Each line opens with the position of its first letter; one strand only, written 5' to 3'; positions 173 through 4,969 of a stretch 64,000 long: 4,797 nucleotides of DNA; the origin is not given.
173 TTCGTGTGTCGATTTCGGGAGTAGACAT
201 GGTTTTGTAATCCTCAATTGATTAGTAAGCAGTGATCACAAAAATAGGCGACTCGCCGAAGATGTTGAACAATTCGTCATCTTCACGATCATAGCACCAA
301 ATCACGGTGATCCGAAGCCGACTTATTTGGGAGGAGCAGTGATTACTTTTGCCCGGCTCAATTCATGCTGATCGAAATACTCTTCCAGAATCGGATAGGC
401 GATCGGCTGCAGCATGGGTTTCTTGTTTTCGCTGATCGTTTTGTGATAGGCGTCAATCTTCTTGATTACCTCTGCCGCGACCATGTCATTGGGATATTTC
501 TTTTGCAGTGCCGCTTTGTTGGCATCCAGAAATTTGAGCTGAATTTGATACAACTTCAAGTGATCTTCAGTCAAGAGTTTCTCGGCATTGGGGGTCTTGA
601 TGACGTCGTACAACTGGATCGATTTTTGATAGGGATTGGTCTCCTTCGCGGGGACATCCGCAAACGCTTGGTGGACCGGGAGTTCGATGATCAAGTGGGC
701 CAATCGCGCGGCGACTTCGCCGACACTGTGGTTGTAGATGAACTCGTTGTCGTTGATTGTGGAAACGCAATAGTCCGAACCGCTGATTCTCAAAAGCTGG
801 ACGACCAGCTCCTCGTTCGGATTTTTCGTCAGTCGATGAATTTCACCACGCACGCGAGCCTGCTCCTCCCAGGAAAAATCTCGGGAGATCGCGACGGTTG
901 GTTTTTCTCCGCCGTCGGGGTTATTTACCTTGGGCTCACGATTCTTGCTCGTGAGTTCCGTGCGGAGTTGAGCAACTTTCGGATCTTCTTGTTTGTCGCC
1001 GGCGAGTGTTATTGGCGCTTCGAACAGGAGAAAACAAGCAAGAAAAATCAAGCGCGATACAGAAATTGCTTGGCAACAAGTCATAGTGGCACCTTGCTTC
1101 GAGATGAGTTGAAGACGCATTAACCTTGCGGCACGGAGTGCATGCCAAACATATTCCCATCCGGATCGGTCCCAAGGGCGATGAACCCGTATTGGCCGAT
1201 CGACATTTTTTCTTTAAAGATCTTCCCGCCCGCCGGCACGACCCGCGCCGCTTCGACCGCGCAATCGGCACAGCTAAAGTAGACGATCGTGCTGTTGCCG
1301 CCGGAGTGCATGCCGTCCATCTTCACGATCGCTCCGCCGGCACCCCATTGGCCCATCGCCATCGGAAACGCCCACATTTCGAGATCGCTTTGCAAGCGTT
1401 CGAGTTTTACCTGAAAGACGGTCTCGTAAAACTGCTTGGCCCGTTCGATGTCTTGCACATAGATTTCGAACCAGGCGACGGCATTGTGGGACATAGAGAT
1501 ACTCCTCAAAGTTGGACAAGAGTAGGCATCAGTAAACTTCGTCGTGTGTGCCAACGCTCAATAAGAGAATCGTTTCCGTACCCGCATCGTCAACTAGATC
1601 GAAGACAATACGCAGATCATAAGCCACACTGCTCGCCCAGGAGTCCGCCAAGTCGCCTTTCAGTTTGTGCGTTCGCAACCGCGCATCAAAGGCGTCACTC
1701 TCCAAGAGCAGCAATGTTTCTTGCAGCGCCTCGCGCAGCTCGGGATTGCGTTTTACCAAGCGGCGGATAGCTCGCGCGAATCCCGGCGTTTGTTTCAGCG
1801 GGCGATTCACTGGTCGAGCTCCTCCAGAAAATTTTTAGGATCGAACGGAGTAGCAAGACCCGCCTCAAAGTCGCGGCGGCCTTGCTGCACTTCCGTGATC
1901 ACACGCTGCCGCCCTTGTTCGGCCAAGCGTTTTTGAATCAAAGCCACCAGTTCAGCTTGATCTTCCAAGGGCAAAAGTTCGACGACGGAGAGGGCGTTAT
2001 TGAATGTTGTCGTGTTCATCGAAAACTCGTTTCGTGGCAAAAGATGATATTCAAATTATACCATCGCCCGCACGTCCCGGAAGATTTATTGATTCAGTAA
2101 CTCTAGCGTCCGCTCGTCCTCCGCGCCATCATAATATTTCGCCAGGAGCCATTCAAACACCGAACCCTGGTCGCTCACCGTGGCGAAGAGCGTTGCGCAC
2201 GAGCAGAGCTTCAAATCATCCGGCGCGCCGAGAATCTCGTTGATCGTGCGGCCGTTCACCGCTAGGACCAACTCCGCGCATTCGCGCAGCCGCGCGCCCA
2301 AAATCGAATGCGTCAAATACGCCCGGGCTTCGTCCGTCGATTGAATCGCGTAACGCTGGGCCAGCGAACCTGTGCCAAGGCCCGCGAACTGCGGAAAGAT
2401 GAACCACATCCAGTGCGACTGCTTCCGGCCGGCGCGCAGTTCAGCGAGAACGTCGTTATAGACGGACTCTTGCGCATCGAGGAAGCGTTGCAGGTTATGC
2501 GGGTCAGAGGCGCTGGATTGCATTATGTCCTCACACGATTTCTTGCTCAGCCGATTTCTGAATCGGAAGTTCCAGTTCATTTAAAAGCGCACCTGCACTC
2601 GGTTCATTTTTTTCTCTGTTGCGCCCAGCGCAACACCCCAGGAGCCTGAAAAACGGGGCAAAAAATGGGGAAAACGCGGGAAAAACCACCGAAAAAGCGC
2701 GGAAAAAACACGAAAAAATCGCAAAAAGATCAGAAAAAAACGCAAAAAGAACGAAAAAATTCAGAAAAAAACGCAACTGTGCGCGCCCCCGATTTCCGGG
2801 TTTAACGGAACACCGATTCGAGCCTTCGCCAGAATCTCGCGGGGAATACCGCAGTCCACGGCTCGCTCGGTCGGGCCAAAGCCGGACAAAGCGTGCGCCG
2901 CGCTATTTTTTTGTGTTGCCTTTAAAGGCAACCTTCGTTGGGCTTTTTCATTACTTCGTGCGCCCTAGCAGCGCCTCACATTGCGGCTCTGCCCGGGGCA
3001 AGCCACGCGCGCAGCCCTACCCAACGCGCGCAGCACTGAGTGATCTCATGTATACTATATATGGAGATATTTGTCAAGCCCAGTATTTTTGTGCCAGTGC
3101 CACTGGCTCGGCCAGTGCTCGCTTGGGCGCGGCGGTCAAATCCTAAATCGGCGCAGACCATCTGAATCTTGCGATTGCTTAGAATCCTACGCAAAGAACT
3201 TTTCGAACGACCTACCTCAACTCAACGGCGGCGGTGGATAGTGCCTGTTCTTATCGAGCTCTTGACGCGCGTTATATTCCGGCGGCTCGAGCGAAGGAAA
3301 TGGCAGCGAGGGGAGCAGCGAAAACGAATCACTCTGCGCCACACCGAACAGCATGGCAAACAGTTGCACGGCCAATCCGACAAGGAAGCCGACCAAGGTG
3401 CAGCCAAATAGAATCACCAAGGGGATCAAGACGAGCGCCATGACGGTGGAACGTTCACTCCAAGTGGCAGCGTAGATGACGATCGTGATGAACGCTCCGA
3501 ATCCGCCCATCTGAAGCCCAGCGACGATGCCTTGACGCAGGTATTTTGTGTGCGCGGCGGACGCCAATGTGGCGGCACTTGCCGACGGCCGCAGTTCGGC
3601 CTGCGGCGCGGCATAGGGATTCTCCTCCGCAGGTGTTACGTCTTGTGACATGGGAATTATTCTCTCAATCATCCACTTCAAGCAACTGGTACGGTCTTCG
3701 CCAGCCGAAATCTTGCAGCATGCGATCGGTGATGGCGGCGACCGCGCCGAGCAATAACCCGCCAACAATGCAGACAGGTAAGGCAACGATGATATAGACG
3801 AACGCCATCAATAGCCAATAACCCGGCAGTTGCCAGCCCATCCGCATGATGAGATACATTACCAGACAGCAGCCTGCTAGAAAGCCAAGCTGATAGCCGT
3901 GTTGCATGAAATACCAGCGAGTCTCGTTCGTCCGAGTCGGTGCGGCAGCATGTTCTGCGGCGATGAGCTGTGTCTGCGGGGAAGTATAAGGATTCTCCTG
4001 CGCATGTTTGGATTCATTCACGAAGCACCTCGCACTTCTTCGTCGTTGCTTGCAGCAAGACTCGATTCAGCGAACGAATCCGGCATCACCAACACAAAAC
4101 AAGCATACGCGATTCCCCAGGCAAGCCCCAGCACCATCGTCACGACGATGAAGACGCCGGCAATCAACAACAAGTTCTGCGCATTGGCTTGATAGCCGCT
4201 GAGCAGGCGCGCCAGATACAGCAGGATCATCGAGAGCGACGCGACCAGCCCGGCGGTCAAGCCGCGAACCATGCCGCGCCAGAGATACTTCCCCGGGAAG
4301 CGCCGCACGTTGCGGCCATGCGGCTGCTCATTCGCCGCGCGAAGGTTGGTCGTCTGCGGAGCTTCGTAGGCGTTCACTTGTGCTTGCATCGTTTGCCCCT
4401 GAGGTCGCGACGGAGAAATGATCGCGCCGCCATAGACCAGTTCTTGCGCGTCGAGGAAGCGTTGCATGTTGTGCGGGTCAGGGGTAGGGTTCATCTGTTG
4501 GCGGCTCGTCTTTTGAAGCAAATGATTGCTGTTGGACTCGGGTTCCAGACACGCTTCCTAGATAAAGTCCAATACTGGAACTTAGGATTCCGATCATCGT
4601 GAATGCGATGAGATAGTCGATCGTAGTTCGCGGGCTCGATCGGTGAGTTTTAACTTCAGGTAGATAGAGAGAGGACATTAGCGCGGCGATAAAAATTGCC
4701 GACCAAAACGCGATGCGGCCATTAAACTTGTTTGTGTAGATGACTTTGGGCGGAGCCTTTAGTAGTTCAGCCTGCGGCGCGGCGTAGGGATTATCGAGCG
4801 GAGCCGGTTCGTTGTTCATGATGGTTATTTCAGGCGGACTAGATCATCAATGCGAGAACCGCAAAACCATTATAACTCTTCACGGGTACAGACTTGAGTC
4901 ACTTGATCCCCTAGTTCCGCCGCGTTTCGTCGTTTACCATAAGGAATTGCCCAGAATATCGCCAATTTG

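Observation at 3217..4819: Tandem array of four small two-TM proteins sharing an N-terminal NPY(A/T)(A/S)PQ motif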

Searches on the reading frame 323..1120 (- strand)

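Call 4: search_protein_families(library=pfam, proteins=[window:323-1120:-], max_evalue=1)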
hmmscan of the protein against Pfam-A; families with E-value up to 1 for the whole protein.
window:323-1120:- (265 aa): 1 family
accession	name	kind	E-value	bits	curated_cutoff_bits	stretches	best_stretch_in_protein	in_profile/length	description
PF09385.16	HisK_N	-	0.0036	17.7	24.4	1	195-250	5-56/129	Histidine kinase N terminal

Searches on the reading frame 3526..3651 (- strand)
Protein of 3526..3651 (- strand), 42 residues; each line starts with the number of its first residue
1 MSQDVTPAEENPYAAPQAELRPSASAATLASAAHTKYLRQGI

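Call 28: find_homologous_proteins(query=A1, max_evalue=10)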
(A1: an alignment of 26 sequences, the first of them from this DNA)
Query A1 (26 sequences) (42 aa, profile of the alignment): 16 proteins with E <= 10 among 177 candidates.
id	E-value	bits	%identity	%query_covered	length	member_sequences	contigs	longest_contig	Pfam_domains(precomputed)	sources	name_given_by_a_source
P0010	2.8e-5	42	83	29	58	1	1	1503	-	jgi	jgi:hypothetical protein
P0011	4.5e-4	38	73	36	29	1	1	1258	-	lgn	-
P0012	2.2e-2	33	82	26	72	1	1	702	-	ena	-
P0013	2.4e-2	32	46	62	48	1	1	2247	-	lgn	-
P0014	1.4e-1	30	100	24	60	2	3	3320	-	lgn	-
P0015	3.6e-1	29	90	24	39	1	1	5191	-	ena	-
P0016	5.9e-1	28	41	67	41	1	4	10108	-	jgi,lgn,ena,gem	-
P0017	7.6e-1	28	67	36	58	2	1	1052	-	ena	-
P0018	8.0e-1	27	45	76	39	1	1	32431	-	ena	-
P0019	1.1e+0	27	41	67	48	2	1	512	-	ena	-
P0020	1.3e+0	27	75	29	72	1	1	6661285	-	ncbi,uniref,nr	ncbi:hypothetical protein PSm6_59880 [Pseudomonas solani]|uniref:Uncharacterized protein n=1 Tax=Pse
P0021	2.7e+0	26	34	69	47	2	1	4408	-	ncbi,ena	-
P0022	5.1e+0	25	-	-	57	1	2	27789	-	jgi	jgi:hypothetical protein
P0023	6.1e+0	25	75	29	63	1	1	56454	-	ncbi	-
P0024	8.4e+0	24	73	26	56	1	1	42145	-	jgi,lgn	jgi:flagellar biogenesis protein FliO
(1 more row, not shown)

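Call 40: search_protein_representatives(alignment_id=A2)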
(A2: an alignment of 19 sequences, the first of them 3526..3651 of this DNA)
Query: 19 sequences, 65 profile positions. Proteins with E-value up to 0.001 (for the whole library): 45; up to 1e-10: 5; up to 1e-30: 0. The best 45 are listed.
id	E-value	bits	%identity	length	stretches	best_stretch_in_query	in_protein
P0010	6.6e-15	71.4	-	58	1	4-64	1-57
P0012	1.0e-13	67.5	-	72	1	4-65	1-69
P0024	5.7e-12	61.9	-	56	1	1-65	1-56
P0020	7.5e-12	61.6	-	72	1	4-65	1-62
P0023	2.6e-11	59.8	-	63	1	1-55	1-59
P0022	2.1e-10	56.9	-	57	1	4-56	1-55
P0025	4.2e-10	56.0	-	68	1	4-64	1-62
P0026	4.0e-08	49.6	-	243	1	4-64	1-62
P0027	8.1e-08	48.6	-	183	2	3-60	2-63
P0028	8.2e-08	48.6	-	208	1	4-55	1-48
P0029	4.0e-07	46.4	-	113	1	2-55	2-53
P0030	1.3e-06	44.8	-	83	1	4-42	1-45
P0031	8.2e-06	42.2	-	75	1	4-50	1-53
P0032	1.1e-05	41.9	-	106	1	3-55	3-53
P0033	1.2e-05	41.7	-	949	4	5-18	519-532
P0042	8.7e-05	38.9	-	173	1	3-59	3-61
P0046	2.0e-04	37.8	-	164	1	4-52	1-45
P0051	3.1e-04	37.2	-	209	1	4-47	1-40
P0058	7.9e-04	35.9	-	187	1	4-59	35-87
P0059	8.2e-04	35.8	-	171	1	1-47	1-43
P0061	8.6e-04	35.7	-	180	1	4-53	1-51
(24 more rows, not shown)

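Call 45: search_solved_structures(query=A1, max_evalue=10, show_alignments=3)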
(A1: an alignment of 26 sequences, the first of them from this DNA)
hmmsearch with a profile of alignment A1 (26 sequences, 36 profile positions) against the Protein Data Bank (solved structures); distinct sequences matched with E-value up to 10: 0.

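Call 48: search_protein_families(library=pfam, max_evalue=0.01, proteins=[P0027, P0026, P0028, P0042, P0059, P0051, P0058, P0061, P0046])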
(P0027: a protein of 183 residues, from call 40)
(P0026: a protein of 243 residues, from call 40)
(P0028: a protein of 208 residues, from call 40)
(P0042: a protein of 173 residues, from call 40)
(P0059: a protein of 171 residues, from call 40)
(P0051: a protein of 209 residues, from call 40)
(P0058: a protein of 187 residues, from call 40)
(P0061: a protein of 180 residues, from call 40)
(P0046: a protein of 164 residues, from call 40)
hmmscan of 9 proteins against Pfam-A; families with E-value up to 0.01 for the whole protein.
P0027 (183 aa): 0 families

P0026 (243 aa): 1 family
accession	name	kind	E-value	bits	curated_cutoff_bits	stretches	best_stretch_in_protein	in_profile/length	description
PF14219.11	DUF4328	-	1.5e-14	54.3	27.2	1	75-229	8-165/166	Domain of unknown function (DUF4328)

P0028 (208 aa): 1 family
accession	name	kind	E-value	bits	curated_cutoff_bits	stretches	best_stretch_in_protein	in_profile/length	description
PF00892.27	EamA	-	5.1e-10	40.2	28.2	1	67-198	4-134/135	EamA-like transporter family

P0042 (173 aa): 0 families

P0059 (171 aa): 0 families

P0051 (209 aa): 0 families

P0058 (187 aa): 6 families
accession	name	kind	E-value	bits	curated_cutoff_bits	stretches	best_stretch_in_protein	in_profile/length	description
PF13248.11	Zn_ribbon_3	-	0.00054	19.8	27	0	21-35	2-16/26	zinc-ribbon domain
PF08271.17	Zn_Ribbon_TF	-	0.0011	18.9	29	1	6-33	2-31/43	TFIIB zinc-binding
PF12773.13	DZR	-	0.0012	19.4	27.3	1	5-35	13-38/45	Double zinc ribbon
PF23430.1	DUF7117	-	0.0012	18.9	28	1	4-30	6-32/232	Family of unknown function (DUF7117)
PF24463.1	DUF7577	-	0.0035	17.4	28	0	22-30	3-11/27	Domain of unknown function (DUF7577)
PF18256.6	HscB_4_cys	-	0.0078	16.5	26.2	0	6-29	2-25/27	Co-chaperone HscB tetracysteine metal binding motif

P0061 (180 aa): 1 family
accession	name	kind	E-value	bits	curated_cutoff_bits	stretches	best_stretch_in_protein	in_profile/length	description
PF05656.20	DUF805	-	2.3e-19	70.3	25.7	1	27-139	3-110/111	Protein of unknown function (DUF805)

P0046 (164 aa): 1 family
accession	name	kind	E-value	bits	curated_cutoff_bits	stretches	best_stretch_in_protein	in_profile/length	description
PF06271.18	RDD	-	3.6e-19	69.9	24.1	1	23-156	2-137/137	RDD family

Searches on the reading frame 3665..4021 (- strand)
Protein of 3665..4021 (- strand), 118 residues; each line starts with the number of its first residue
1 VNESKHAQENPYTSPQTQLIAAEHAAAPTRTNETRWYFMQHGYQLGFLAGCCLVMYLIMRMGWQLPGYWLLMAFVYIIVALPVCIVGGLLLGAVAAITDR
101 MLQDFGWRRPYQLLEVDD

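Call 4: search_protein_families(library=pfam, proteins=[window:3665-4021:-], max_evalue=1)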
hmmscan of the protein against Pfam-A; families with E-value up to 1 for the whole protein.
window:3665-4021:- (118 aa): 5 families
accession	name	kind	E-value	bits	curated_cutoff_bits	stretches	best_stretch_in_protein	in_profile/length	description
PF01757.29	Acyl_transf_3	-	0.00011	21.8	31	1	22-84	112-167/326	Acyltransferase domain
PF10129.15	OpgC_C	-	0.0072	15.7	21.4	1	26-88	179-242/358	OpgC protein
PF13493.11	DUF4118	-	0.037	14.2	28.4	1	46-117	6-72/107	Domain of unknown function (DUF4118)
PF13630.11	SdpI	-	0.78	10.4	28.2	0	29-84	15-69/71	SdpI/YfhL protein family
PF04145.20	Ctr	-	0.82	10.6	25.3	0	22-95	89-150/151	Ctr copper transporter family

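Call 11: search_protein_families(library=ncbifam, proteins=[window:3665-4021:-], max_evalue=1)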
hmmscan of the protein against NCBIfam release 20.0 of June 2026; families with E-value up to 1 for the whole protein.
window:3665-4021:- (118 aa): 2 families
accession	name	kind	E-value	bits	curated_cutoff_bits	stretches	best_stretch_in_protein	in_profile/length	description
TIGR00895.1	2A0115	subfamily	0.036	13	418.55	1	26-81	133-186/398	aromatic acid/H+ symport family MFS transporter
NF003190.0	PRK04164.1-1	equivalog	0.087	12.3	318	1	47-105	16-74/200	hypothetical protein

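Call 65: search_protein_families(library=padloc, max_evalue=0.1, proteins=[window:3665-4021:-])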
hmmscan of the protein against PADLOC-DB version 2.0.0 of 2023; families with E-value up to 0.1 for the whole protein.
window:3665-4021:- (118 aa): 0 families

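Call 66: search_protein_families(library=phrogs, max_evalue=0.1, proteins=[window:3665-4021:-])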
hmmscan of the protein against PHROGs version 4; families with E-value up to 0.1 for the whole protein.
window:3665-4021:- (118 aa): 0 families

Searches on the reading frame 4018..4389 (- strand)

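Call 4: search_protein_families(library=pfam, proteins=[window:4018-4389:-], max_evalue=1)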
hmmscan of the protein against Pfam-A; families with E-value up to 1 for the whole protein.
window:4018-4389:- (123 aa): 2 families
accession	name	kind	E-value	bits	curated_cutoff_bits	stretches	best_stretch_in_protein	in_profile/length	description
PF11026.13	DUF2721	-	0.0022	18.3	28.3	1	38-96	65-123/129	Protein of unknown function (DUF2721)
PF15141.11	UQCC3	-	0.082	13.3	33.6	1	81-105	8-32/87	Ubiquinol-cytochrome-c reductase complex assembly factor 3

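Call 11: search_protein_families(library=ncbifam, proteins=[window:4018-4389:-], max_evalue=1)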
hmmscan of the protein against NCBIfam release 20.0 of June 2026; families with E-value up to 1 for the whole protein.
window:4018-4389:- (123 aa): 0 families

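Call 65: search_protein_families(library=padloc, max_evalue=0.1, proteins=[window:4018-4389:-])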
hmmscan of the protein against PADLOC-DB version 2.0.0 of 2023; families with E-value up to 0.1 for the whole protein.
window:4018-4389:- (123 aa): 0 families

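Call 66: search_protein_families(library=phrogs, max_evalue=0.1, proteins=[window:4018-4389:-])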
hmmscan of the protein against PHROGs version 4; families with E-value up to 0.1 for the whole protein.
window:4018-4389:- (123 aa): 0 families

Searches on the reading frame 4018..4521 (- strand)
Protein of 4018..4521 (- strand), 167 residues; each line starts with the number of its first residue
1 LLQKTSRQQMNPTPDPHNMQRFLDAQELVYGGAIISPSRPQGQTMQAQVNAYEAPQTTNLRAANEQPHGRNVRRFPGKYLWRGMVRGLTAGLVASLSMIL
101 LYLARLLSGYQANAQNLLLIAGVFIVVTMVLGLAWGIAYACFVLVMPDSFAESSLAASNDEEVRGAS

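Call 4: search_protein_families(library=pfam, proteins=[window:4018-4521:-], max_evalue=1)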
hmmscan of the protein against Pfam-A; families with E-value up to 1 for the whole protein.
window:4018-4521:- (167 aa): 3 families
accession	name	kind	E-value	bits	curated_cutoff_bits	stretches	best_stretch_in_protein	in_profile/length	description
PF11026.13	DUF2721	-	0.0039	17.5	28.3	1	82-140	65-123/129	Protein of unknown function (DUF2721)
PF15141.11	UQCC3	-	0.11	12.9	33.6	1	125-149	8-32/87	Ubiquinol-cytochrome-c reductase complex assembly factor 3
PF21018.2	BipA_C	-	0.2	11.9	23.8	1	21-66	26-68/110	TypA/BipA C-terminal domain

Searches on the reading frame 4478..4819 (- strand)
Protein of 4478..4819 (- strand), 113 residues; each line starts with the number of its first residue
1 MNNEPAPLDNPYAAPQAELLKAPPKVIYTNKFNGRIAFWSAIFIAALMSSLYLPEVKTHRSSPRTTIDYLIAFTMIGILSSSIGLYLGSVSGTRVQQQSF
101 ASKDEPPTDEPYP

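Call 4: search_protein_families(library=pfam, proteins=[window:4478-4819:-], max_evalue=1)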
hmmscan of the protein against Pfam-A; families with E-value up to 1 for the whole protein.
window:4478-4819:- (113 aa): 2 families
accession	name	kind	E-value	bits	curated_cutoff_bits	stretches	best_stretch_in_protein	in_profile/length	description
PF12679.13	ABC2_membrane_2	-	0.011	15.4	27.2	1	27-97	112-184/283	ABC-2 family transporter protein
PF12263.13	DUF3611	-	0.019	15.2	27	1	29-87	10-68/175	Protein of unknown function (DUF3611)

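Call 11: search_protein_families(library=ncbifam, proteins=[window:4478-4819:-], max_evalue=1)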
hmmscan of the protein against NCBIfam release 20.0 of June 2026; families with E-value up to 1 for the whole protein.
window:4478-4819:- (113 aa): 0 families

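Call 65: search_protein_families(library=padloc, max_evalue=0.1, proteins=[window:4478-4819:-])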
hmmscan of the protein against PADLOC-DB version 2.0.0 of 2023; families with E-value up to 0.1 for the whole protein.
window:4478-4819:- (113 aa): 0 families

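Call 66: search_protein_families(library=phrogs, max_evalue=0.1, proteins=[window:4478-4819:-])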
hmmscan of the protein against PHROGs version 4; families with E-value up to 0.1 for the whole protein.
window:4478-4819:- (113 aa): 0 families

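Call 85: find_encoding_contigs(protein=window:4478-4819:-, flank=3000, max_places=4)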
Protein window:4478-4819:- (113 aa): 1 contig read that carries it; 1 place shown.
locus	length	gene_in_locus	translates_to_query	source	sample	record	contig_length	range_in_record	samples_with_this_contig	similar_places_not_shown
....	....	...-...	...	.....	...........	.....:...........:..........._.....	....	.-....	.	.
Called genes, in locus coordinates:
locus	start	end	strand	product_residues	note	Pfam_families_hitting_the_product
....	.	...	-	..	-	?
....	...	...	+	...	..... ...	-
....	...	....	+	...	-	-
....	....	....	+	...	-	-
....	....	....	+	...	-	-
